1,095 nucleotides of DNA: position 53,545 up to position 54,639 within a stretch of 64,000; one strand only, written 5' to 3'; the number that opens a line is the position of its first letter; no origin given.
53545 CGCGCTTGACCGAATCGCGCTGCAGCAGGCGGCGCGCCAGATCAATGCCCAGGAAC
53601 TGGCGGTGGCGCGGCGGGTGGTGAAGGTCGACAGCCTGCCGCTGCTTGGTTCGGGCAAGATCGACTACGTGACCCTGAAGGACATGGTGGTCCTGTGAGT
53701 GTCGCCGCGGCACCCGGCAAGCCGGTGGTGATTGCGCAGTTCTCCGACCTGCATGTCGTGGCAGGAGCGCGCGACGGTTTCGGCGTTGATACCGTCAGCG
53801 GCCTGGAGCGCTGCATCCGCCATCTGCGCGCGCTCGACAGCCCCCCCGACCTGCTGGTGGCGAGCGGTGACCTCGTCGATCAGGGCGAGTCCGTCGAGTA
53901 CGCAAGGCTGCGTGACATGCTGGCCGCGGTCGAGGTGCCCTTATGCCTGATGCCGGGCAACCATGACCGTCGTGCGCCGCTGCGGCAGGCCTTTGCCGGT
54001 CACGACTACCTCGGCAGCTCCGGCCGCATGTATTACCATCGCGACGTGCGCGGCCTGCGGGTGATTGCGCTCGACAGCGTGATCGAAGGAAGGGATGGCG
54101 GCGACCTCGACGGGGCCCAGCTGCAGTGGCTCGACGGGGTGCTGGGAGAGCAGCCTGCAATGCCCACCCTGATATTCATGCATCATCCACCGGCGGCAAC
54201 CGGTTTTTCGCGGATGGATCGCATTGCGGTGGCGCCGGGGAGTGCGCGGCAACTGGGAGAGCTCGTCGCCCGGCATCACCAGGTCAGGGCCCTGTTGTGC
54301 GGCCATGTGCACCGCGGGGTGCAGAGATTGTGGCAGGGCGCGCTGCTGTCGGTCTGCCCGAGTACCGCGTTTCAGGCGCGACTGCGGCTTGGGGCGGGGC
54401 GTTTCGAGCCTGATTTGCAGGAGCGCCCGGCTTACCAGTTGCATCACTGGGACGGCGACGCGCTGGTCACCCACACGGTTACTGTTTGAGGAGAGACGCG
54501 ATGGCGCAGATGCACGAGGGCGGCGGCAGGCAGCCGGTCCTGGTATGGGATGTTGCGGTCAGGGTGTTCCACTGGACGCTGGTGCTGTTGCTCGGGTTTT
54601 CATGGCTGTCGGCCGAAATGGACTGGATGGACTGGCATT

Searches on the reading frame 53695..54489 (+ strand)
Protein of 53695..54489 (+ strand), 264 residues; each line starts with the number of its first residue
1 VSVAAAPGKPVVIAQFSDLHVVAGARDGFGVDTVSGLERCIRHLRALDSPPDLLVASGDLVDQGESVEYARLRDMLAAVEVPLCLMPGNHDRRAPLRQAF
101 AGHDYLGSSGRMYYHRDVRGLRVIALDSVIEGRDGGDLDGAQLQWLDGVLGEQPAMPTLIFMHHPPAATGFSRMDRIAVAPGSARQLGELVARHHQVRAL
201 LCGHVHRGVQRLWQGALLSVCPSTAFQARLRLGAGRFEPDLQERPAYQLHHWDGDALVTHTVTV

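Call 48: search_protein_families(library=pfam, proteins=[window:53695-54489:+])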
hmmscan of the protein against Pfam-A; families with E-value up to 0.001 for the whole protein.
window:53695-54489:+ (264 aa): 2 families
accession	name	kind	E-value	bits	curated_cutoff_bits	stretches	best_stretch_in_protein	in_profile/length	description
PF00149.33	Metallophos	-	8.7e-16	59.3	21.5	1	13-207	3-190/191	Calcineurin-like phosphoesterase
PF12850.12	Metallophos_2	-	0.00057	20.4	27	0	13-208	3-119/154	Calcineurin-like phosphoesterase superfamily domain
